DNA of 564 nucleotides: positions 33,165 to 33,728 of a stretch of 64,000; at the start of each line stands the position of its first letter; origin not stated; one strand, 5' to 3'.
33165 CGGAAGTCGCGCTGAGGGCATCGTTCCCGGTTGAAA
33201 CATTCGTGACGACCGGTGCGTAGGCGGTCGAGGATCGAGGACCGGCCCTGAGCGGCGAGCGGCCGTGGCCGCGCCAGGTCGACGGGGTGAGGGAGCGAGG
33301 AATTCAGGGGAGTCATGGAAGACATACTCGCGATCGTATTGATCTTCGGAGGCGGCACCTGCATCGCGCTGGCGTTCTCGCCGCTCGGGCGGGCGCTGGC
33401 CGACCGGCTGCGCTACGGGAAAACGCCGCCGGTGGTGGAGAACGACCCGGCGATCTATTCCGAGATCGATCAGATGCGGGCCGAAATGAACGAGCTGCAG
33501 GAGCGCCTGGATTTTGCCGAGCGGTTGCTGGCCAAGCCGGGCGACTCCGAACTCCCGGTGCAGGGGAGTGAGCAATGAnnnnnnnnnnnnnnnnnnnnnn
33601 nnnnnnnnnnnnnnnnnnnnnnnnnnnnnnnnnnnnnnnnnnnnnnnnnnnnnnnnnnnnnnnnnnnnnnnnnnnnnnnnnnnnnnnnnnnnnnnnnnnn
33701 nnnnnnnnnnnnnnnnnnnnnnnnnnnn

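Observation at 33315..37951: Seven tandem small membrane proteins with an invariant C-terminal EER[LV]DF[AS]ERLLA helix, coupled to YbjN-like + PspA/IM30 + DUF1611: candidate novel PspA-partner system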

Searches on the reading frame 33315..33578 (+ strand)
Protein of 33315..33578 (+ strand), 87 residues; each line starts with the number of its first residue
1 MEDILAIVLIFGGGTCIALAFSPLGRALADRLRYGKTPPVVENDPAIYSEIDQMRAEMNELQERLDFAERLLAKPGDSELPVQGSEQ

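Call 3: search_protein_families(library=pfam, max_evalue=1, proteins=[window:33315-33578:+])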
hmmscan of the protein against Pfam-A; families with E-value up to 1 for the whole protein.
window:33315-33578:+ (87 aa): 0 families

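Call 4: search_protein_families(library=ncbifam, max_evalue=1, proteins=[window:33315-33578:+])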
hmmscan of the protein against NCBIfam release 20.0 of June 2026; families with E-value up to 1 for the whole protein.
window:33315-33578:+ (87 aa): 1 family
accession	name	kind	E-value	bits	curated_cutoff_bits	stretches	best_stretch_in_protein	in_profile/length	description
TIGR02976.1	phageshock_pspB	equivalog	0.018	15.3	51.7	1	48-74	41-67/75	envelope stress response membrane protein PspB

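Call 7: find_homologous_proteins(query=A1, max_evalue=0.001)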
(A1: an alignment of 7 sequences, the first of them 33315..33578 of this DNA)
Query A1 (7 sequences) (87 aa, profile of the alignment): 7401 proteins with E <= 0.001 among 8000 candidates; the best 120 are listed.
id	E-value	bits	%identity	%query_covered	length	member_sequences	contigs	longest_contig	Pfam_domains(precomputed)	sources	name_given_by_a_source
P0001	1.7e-32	130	-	-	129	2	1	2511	-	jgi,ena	-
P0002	3.6e-30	123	33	84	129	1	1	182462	-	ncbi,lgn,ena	-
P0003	3.8e-29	119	-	-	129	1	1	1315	-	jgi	jgi:hypothetical protein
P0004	2.9e-28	116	57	91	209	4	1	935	-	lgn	-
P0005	1.8e-27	114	-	-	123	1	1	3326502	-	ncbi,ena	-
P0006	4.5e-27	113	39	77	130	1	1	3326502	-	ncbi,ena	-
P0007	7.6e-25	105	33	78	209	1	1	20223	-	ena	-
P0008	1.1e-24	105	40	77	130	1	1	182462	-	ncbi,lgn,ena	-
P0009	1.2e-24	105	46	61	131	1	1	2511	-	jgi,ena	-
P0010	3.0e-24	103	35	78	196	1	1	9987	-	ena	-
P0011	9.7e-24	102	-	-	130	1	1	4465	-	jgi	jgi:hypothetical protein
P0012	3.6e-23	100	-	-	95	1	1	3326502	-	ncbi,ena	-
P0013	3.8e-23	100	-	-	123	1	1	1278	-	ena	-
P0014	2.2e-22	97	-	-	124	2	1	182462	-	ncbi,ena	-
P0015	2.6e-22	97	36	67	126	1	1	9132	-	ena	-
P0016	3.0e-22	97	43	79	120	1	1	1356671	-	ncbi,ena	-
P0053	2.5e-18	84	100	100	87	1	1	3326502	-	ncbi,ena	-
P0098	1.6e-17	82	42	68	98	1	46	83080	-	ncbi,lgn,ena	-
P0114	2.5e-17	81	38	86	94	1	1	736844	-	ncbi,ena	-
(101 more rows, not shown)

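Call 9: find_related_loci(query=A1, collection=genome_contigs, flank=10000)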
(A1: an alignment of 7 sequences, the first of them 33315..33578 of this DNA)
Query A1 (87 aa) in genome_contigs; peptide patterns used: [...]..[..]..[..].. (x = any residue, [..] = any of these).
599 stretches matched a pattern (row limit reached: there are more); 453 encode a relative of the query (tblastn E <= 1e-3); the best 80 are kept; 80 distinct loci.
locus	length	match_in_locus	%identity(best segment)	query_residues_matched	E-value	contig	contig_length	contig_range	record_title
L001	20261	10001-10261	80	1-87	6e-46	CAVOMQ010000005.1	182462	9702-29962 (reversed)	MAG: uncultured Gemmatimonadales bacterium isolate MFD00008.bin.1.51 genome assembly, contig: contig_72537, whole genome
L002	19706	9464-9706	83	1-81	7e-43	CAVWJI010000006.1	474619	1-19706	MAG: uncultured Gemmatimonadales bacterium isolate MFD05502.bin.2.102 genome assembly, contig: contig_51607, whole genom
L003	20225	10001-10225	73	1-74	5e-31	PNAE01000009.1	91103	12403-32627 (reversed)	MAG: Gemmatimonadetes bacterium isolate palsa_1233 73.20110800_P1D.22_contig_897, whole genome shotgun sequence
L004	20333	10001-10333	66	1-74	3e-30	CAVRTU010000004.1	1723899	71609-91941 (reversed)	MAG: uncultured Gemmatimonadales bacterium isolate MFD02809.bin.4.106 genome assembly, contig: contig_76819, whole genom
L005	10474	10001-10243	65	1-81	8e-30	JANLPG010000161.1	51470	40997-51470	MAG: Gemmatimonadota bacterium isolate OTE_38_metabat_403 OTE_38_k141_1352610, whole genome shotgun sequence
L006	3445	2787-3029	60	1-83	2e-29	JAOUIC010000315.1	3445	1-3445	MAG: Gemmatimonadota bacterium isolate 4_1_Oct_SF_Bin18 4_1_Oct_SF_Bin18_scaffold_14841_c1, whole genome shotgun sequenc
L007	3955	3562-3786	60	5-78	9e-29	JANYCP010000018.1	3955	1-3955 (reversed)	MAG: Gemmatimonadetes bacterium isolate 336R_metabinner_186 336R_k141_2170183, whole genome shotgun sequence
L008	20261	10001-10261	57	1-85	2e-28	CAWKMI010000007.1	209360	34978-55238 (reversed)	MAG: uncultured Gemmatimonadales bacterium isolate MFD05442.bin.2.133 genome assembly, contig: contig_40307, whole genom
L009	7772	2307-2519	68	1-74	2e-28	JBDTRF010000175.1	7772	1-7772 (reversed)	MAG: Gemmatimonadota bacterium isolate cluster3_bin.24 NODE_46595_length_7772_cov_7.130621, whole genome shotgun sequenc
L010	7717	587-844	55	1-85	2e-28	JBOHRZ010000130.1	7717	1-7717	MAG: Gemmatimonadales bacterium isolate SE1506_metabat2.bin.11 NODE_3453_length_7717_cov_1.110408, whole genome shotgun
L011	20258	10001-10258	59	1-86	2e-28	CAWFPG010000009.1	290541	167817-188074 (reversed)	MAG: uncultured Gemmatimonadales bacterium isolate MFD05684.bin.1.19 genome assembly, contig: contig_55671, whole genome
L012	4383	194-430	56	1-78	3e-28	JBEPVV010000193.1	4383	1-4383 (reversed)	MAG: Gemmatimonadota bacterium isolate 22E.semibin_refined.177_sub NODE_23048_length_4383_cov_4.437847, whole genome sho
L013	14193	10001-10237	62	1-81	4e-28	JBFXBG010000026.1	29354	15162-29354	MAG: Gemmatimonadales bacterium isolate CA_2019_TPBS_40 NODE_7987_length_29354_cov_4.382249_TPBS, whole genome shotgun s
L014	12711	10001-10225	65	1-74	6e-28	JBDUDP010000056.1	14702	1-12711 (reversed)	MAG: Gemmatimonadota bacterium isolate cluster4_bin.73 NODE_9015_length_14702_cov_10.512596, whole genome shotgun sequen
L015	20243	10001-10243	63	1-77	1e-27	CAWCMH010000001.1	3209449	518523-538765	MAG: uncultured Gemmatimonadales bacterium isolate MFD05502.bin.1.47 genome assembly, contig: contig_38040, whole genome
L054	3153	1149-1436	54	1-87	4e-24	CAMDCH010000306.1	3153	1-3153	MAG: bacterium HR33 isolate MaH-09apr19-82 genome assembly, contig: MaH-09apr19-C71294, whole genome shotgun sequence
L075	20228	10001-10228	57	1-79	5e-22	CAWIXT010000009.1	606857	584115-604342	MAG: uncultured Gemmatimonadales bacterium isolate MFD05747.bin.2.224 genome assembly, contig: contig_52625, whole genom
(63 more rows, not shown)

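Call 15: search_protein_families(library=ncbifam, alignment_id=A2, max_evalue=1)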
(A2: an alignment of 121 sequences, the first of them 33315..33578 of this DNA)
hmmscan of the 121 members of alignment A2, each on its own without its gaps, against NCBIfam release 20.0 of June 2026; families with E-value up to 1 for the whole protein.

A. member 1, window:33315-33578:+ (87 aa): 1 family
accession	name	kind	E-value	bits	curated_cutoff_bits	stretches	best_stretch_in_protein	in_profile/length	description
TIGR02976.1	phageshock_pspB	equivalog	0.018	15.3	51.7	1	48-74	41-67/75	envelope stress response membrane protein PspB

B. families by the number of members that match (of 121 scanned): 106 families (the first 25 are shown)
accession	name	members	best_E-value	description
TIGR02976.1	phageshock_pspB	55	0.00013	envelope stress response membrane protein PspB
NF040576.1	T2SS_GspM_XpsM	42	1.1e-05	type II secretion system protein GspM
NF009648.0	PRK13182.1-4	37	5.4e-05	chromosome-anchoring protein RacA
NF002024.0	PRK00846.1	19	0.002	hypothetical protein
TIGR03142.1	cytochro_ccmI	17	0.00044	c-type cytochrome biogenesis protein CcmI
TIGR01149.1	mtrG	16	0.0028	tetrahydromethanopterin S-methyltransferase subunit MtrG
NF045487.1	ASRP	15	0.0045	archaea-specific SMC-related protein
TIGR03789.1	pdsO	13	0.0043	sortase-associated OmpA-like protein PdsO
NF006993.0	PRK09458.1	10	0.039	envelope stress response membrane protein PspB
NF002556.0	PRK02119.1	10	0.058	hypothetical protein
NF043058.1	T4SS_LegC2C7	8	0.04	LegC2/C7 family Dot/Icm T4SS effector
NF010510.0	PRK13922.11-5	7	0.03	rod shape-determining protein MreC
TIGR02853.1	spore_dpaA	6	0.021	dipicolinic acid synthetase subunit A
NF038350.1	taxis_HmpF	5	0.0082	pilus motility taxis protein HmpF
NF006162.0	PRK08306.1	5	0.055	dipicolinate synthase subunit DpsA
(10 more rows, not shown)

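Call 16: search_protein_families(library=pfam, alignment_id=A2, max_evalue=1)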
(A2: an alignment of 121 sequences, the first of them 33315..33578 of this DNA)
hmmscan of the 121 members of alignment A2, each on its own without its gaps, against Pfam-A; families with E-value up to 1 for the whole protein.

A. member 1, window:33315-33578:+ (87 aa): 0 families

B. families by the number of members that match (of 121 scanned): 152 families (the first 25 are shown)
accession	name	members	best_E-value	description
PF14077.11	WD40_alt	21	8.6e-05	Alternative WD40 repeat motif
PF04508.17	Pox_A_type_inc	21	0.0023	Viral A-type inclusion protein repeat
PF23991.1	DUF7310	21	0.011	Coiled-coil region of unknown function (DUF7310)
PF20537.3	DUF6752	15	0.0039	Domain of unknown function (DUF6752)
PF04102.17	SlyX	15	0.079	SlyX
PF16326.10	ABC_tran_CTD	13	0.0032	ABC transporter C-terminal domain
PF05531.17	NPV_P10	11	0.0069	Nucleopolyhedrovirus P10 protein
PF20315.3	DUF6611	9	0.0038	Family of unknown function (DUF6611)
PF00261.25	Tropomyosin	8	0.013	Tropomyosin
PF06667.17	PspB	8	0.12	Phage shock protein B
PF06067.16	DUF932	7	6.4e-05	Domain of unknown function (DUF932)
PF24583.1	DUF7610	7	0.015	Domain of unknown function (DUF7610)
PF04612.17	T2SSM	6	0.0093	Type II secretion system (T2SS), protein M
PF04210.18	MtrG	6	0.016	Tetrahydromethanopterin S-methyltransferase, subunit G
PF09490.15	CbtA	6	0.16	Probable cobalt transporter subunit (CbtA)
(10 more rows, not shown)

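Call 22: search_protein_representatives(alignment_id=A2)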
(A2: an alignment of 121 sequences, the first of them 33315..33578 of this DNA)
Query: 121 sequences, 122 profile positions. Proteins with E-value up to 0.001 (for the whole library): 3202; up to 1e-10: 1089; up to 1e-30: 4. The best 150 are listed.
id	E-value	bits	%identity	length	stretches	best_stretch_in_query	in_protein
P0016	4.7e-36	139.6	-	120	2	34-112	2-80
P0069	5.4e-35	136.2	-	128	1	1-115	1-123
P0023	7.0e-35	135.8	-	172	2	30-116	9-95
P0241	8.9e-31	122.6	-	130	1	4-118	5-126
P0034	1.2e-30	122.2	-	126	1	1-112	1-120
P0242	2.7e-30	121.0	-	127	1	1-116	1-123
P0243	1.2e-29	118.9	-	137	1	2-119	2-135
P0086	4.9e-29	116.9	-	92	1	29-116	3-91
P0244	4.9e-28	113.7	-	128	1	9-118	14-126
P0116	7.5e-28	113.1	-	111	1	27-115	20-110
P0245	9.7e-28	112.8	-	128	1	1-118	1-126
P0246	1.5e-27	112.1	-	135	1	5-116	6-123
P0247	2.6e-27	111.4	-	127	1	1-114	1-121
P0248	1.2e-26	109.2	-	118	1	28-117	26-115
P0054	1.8e-26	108.7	-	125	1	5-114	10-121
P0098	9.9e-26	106.3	-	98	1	28-112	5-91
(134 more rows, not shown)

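Call 27: find_encoding_contigs(protein=P0016, flank=10000, max_places=2)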
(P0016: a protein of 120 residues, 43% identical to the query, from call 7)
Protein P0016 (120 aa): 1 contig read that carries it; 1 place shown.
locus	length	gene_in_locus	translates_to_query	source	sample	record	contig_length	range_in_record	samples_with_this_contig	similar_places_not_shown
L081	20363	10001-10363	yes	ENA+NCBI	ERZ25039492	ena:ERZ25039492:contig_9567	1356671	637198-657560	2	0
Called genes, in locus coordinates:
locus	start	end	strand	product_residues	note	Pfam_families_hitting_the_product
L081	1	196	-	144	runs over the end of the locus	PF16949:ABC_tran_2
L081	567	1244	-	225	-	-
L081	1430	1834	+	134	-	-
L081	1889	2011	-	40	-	-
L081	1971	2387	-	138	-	PF01661:Macro (weak)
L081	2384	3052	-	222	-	PF07719:TPR_2 (faint), PF13432:TPR_16 (weak), PF14559:TPR_19, PF13371:TPR_9 (weak), PF00515:TPR_1 (weak), PF13432:TPR_16, PF14559:TPR_19, PF13431:TPR_17 (weak), +11 more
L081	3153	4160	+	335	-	PF17760:UvrA_inter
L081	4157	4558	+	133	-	PF17755:UvrA_DNA-bind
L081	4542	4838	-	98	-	-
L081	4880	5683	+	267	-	-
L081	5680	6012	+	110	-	-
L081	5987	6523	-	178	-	-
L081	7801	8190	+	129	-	PF00930:DPPIV_N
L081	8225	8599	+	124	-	-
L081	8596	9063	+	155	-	PF00326:Peptidase_S9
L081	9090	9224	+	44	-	-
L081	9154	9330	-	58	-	-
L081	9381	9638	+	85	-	-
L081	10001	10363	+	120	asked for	-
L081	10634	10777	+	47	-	PF22550:CesT_Tir_1 (weak)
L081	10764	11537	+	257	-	PF04012:PspA_IM30, PF27865:CHP04376 (weak)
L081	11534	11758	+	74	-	-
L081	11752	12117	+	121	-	PF17396:DUF1611_N, PF07755:DUF1611 (weak)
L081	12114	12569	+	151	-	PF07755:DUF1611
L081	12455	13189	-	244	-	-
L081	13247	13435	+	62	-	-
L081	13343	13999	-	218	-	-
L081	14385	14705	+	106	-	PF01406:tRNA-synt_1e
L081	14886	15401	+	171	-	PF01406:tRNA-synt_1e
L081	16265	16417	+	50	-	PF00471:Ribosomal_L33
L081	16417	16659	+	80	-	PF00584:SecE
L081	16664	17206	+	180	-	PF02357:NusG, PF00467:KOW (weak)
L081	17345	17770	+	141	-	PF03946:Ribosomal_L11_N, PF00298:Ribosomal_L11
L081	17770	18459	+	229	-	PF00687:Ribosomal_L1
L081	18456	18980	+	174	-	PF00466:Ribosomal_L10, PF27436:RL10_C (weak)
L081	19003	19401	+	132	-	PF16320:Ribosomal_L12_N, PF00542:Ribosomal_L12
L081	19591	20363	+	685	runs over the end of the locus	PF04563:RNA_pol_Rpb2_1, PF04561:RNA_pol_Rpb2_2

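Call 28: find_encoding_contigs(protein=P0114, flank=10000, max_places=2)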
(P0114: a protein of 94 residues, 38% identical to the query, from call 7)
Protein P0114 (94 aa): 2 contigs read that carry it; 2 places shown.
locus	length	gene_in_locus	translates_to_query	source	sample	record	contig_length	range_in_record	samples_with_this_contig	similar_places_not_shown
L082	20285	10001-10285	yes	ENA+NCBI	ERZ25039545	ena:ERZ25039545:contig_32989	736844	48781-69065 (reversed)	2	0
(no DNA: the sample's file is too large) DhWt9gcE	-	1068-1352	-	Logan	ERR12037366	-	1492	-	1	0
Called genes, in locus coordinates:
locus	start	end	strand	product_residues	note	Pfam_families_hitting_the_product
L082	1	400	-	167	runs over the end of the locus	PF01661:Macro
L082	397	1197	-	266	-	PF03704:BTAD (faint), PF00515:TPR_1 (faint), PF07719:TPR_2 (faint), PF13174:TPR_6 (faint), PF13424:TPR_12 (faint), PF13428:TPR_14 (faint), PF23914:TPR_CcmH_CycH (faint), PF14559:TPR_19, +7 more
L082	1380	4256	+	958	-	PF02463:SMC_N (faint), PF13191:AAA_16 (faint), PF13304:AAA_21 (faint), PF13555:AAA_29 (faint), PF20703:nSTAND1 (faint), PF17760:UvrA_inter, PF17755:UvrA_DNA-bind, PF00005:ABC_tran (weak)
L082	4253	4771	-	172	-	PF06525:SoxE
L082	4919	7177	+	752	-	PF00930:DPPIV_N, PF26549:Tricorn_N (faint), PF02129:Peptidase_S15 (weak), PF20434:BD-FAE (faint), PF00326:Peptidase_S9, PF12146:Hydrolase_4 (faint)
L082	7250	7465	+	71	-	-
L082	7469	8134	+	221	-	PF03315:SDH_beta, PF01842:ACT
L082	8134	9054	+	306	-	PF03313:SDH_alpha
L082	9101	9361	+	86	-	-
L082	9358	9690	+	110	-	-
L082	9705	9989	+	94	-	-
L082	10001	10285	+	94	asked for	-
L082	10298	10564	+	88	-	-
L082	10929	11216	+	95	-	-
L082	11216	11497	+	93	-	-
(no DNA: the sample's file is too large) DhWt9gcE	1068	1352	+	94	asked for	-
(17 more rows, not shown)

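Call 31: predict_structure(alignment_id=A2)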
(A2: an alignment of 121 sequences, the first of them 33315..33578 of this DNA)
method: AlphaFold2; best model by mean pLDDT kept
length: 87 residues; sequences in the alignment: 121
mean_pLDDT: 79.3   pTM: 0.38
mean pLDDT of the five models: 79.3, 78.7, 78.4, 76.7, 75.2
residues with pLDDT >= 90: 27; 70-90: 36; 50-70: 21; < 50: 3
segments of 3 or more residues with pLDDT < 50: none
pLDDT, mean of each block of 10 residues (from residue 1): 88 89 82 63 73 94 96 71 50
secondary structure, 60 per line:
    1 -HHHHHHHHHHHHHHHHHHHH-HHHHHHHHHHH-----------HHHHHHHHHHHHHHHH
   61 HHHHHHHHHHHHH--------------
elements in order: H2-21 H23-33 H45-73
